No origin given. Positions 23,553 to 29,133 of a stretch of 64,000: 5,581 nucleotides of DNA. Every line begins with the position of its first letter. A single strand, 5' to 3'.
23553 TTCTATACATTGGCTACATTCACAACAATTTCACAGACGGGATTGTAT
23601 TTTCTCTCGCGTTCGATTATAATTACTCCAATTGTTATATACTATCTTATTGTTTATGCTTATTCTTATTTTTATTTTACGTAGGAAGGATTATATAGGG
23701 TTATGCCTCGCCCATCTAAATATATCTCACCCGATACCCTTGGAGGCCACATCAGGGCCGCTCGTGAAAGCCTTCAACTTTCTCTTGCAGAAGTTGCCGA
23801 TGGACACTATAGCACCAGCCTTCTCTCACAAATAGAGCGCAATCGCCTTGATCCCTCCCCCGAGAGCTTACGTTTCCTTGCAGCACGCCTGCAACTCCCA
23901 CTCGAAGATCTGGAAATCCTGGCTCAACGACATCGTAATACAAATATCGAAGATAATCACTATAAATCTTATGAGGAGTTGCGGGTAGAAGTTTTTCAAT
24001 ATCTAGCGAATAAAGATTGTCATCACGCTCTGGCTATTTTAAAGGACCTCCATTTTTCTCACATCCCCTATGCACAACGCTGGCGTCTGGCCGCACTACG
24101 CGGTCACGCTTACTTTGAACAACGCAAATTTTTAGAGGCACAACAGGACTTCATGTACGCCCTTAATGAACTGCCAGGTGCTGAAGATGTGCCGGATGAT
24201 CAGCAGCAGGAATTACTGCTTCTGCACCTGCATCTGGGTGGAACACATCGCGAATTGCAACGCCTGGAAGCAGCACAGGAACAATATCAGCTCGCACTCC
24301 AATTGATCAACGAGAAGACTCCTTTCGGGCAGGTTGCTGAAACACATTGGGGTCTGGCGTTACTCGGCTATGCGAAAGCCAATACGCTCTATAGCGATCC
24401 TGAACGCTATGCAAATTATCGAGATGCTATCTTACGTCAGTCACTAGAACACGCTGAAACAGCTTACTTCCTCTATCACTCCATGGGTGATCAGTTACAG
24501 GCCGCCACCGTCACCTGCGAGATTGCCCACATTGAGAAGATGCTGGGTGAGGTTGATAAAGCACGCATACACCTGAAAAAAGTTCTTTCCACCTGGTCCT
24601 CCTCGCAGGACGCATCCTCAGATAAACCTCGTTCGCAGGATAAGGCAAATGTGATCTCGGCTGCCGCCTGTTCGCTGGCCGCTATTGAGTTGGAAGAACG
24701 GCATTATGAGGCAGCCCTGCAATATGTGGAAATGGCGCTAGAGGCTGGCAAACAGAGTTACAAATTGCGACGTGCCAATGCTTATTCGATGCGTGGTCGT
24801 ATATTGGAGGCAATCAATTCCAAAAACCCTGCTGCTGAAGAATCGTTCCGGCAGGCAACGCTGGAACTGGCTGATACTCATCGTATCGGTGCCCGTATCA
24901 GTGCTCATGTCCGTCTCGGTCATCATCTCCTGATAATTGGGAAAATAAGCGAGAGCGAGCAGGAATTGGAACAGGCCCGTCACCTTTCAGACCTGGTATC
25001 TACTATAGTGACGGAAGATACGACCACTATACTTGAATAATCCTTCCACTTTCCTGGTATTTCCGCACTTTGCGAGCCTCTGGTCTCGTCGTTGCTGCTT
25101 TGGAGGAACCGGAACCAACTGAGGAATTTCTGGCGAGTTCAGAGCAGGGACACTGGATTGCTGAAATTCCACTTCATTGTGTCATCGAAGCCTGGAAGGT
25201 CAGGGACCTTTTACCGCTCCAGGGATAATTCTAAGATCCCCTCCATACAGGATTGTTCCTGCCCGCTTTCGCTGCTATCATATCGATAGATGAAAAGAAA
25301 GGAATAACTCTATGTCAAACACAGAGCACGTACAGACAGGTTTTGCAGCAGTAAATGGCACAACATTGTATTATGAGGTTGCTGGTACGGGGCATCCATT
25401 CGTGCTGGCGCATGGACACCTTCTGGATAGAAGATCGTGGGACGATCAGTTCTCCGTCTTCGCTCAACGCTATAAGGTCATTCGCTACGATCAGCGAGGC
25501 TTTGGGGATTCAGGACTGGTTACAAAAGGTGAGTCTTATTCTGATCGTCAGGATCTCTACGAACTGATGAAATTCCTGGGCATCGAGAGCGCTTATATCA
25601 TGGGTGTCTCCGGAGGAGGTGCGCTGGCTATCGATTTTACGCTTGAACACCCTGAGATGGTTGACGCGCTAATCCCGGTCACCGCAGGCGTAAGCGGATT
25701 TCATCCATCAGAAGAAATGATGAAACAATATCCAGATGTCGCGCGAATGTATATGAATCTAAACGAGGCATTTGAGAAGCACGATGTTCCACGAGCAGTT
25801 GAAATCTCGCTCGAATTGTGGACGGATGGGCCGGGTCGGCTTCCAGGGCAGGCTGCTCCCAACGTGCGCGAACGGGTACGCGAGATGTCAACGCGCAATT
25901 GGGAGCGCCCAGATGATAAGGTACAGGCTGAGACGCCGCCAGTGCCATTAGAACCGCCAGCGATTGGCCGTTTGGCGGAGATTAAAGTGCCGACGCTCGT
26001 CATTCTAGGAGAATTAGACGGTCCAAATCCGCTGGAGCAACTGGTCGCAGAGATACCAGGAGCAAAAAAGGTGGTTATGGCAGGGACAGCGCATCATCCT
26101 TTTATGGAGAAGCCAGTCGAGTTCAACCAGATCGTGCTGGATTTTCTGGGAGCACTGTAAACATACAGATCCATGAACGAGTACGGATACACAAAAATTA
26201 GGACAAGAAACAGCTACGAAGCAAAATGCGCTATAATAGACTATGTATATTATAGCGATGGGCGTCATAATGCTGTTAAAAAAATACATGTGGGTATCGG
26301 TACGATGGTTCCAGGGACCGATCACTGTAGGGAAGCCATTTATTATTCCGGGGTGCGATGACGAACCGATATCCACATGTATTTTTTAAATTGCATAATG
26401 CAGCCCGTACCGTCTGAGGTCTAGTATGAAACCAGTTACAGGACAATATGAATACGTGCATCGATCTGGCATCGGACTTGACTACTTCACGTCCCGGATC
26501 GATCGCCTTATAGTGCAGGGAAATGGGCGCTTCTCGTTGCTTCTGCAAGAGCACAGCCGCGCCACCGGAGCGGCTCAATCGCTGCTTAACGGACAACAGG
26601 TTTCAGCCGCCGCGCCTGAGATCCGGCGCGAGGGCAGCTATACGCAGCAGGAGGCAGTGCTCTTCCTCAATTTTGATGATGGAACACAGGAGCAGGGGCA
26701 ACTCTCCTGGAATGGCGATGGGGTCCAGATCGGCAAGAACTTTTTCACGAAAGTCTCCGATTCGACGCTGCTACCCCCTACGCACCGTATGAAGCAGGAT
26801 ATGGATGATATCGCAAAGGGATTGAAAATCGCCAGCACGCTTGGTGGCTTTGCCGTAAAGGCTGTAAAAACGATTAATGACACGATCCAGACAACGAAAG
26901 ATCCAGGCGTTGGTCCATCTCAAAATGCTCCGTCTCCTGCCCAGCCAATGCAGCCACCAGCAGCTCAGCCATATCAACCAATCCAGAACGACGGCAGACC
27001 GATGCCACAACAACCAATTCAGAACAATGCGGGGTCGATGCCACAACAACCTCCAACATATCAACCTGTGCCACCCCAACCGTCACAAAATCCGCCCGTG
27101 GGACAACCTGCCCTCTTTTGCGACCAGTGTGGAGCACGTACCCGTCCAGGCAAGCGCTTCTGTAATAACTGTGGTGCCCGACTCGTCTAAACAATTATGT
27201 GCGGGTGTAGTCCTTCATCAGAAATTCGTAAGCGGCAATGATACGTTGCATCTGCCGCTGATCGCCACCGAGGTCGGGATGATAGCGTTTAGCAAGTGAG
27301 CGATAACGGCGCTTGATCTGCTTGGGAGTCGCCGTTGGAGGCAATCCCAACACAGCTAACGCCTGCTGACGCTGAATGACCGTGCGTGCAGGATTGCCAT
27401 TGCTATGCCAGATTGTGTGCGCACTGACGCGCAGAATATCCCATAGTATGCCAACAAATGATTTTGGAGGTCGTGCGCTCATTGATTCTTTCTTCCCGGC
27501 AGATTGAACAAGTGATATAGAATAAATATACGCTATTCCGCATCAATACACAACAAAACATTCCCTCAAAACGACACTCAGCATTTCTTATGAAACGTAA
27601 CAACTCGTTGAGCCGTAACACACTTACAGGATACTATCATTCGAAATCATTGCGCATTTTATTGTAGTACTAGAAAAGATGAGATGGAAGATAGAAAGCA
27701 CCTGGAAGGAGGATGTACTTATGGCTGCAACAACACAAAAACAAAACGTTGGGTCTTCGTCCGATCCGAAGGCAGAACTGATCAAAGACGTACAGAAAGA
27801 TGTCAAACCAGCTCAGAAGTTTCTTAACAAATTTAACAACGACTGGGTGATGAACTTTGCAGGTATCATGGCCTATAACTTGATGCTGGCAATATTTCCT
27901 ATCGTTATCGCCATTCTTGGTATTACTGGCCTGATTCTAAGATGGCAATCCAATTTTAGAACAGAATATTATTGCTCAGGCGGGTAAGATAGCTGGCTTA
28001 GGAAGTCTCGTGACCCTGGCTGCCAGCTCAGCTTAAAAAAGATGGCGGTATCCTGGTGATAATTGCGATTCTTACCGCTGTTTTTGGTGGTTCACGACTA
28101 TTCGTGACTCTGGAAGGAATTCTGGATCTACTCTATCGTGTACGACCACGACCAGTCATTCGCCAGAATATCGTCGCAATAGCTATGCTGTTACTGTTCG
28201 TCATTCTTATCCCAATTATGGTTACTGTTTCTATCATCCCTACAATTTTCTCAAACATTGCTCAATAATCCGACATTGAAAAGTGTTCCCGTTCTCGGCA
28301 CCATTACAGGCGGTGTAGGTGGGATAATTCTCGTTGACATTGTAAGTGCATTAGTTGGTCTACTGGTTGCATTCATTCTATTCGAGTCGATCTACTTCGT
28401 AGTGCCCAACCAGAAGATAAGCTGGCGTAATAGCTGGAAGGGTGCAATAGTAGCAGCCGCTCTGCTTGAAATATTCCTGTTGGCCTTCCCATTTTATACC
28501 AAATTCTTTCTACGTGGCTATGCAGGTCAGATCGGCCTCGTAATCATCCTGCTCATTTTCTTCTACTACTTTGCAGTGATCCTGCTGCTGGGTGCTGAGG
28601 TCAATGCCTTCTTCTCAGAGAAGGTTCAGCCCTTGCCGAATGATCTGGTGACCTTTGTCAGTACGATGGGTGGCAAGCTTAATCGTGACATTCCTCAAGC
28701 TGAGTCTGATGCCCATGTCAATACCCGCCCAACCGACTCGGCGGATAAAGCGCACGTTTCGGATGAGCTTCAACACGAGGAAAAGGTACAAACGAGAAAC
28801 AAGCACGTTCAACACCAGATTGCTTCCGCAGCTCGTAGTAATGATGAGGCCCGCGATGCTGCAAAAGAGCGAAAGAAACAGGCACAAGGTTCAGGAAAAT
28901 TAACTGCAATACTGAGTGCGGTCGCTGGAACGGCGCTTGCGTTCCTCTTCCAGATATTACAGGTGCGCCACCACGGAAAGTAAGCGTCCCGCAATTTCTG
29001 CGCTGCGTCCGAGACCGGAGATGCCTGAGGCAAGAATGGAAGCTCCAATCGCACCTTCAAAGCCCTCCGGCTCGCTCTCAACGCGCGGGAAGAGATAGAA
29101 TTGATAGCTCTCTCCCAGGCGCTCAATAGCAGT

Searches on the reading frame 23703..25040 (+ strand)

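Call 9: search_protein_families(library=pfam, proteins=[window:23703-25040:+])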
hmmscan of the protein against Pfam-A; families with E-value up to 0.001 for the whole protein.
window:23703-25040:+ (445 aa): 6 families
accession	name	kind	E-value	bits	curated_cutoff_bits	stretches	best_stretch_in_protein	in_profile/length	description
PF07719.23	TPR_2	-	3.2e-07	30.4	27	0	174-201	3-30/34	Tetratricopeptide repeat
PF13424.12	TPR_12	-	4.7e-07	30.4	30.1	0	174-221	5-54/77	Tetratricopeptide repeat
PF00515.34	TPR_1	-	7.5e-07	29.1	27.8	0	133-154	7-28/34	Tetratricopeptide repeat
PF01381.28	HTH_3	-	4.7e-06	27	23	1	17-70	1-55/55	Helix-turn-helix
PF13560.12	HTH_31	-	0.00018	22.2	27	1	13-70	2-61/64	Helix-turn-helix domain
PF13181.12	TPR_8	-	0.00027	21.3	25.7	0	176-202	5-31/34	Tetratricopeptide repeat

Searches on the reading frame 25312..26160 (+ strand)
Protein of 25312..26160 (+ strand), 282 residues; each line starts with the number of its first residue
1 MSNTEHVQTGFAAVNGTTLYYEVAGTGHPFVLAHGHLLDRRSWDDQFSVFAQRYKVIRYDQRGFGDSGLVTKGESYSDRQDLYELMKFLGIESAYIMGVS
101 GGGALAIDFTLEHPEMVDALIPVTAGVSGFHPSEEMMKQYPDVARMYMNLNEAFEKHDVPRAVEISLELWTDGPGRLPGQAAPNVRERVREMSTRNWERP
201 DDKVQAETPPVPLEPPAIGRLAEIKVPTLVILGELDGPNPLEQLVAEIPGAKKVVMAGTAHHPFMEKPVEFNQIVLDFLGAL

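Call 9: search_protein_families(library=pfam, proteins=[window:25312-26160:+])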
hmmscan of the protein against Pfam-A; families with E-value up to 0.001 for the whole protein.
window:25312-26160:+ (282 aa): 3 families
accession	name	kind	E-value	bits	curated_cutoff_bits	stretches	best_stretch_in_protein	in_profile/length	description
PF00561.26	Abhydrolase_1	-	4.4e-17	63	25.8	1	29-268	2-245/245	alpha/beta hydrolase fold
PF12697.13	Abhydrolase_6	-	1.6e-15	58.8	26.3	1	30-273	1-216/217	Alpha/beta hydrolase family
PF12146.15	Hydrolase_4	-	8.5e-10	38.8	27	1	50-132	28-116/239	Serine aminopeptidase, S33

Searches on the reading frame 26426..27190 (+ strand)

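Call 9: search_protein_families(library=pfam, proteins=[window:26426-27190:+])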
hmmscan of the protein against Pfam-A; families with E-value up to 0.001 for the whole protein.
window:26426-27190:+ (254 aa): 3 families
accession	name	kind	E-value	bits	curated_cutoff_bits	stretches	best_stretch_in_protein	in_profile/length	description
PF13240.11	Zn_Ribbon_1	-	5.9e-06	26.4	25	1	231-253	1-23/23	zinc-ribbon domain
PF12773.13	DZR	-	0.00028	21.4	27.3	1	232-253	1-22/45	Double zinc ribbon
PF13248.11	Zn_ribbon_3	-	0.00052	19.8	27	1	232-253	5-26/26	zinc-ribbon domain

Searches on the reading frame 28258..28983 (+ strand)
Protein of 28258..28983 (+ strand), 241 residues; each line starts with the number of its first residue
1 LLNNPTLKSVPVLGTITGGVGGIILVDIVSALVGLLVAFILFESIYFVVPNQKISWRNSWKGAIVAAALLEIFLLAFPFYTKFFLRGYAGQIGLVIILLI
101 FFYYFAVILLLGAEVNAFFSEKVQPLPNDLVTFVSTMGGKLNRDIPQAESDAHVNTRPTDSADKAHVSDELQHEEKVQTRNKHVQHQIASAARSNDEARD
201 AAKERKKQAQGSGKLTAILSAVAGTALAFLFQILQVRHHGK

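Call 9: search_protein_families(library=pfam, proteins=[window:28258-28983:+])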
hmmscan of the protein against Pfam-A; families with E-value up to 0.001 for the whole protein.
window:28258-28983:+ (241 aa): 1 family
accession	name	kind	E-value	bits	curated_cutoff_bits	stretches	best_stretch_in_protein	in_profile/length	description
PF03631.20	Virul_fac_BrkB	-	9.5e-20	71.8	33.7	1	17-121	152-257/259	Virulence factor BrkB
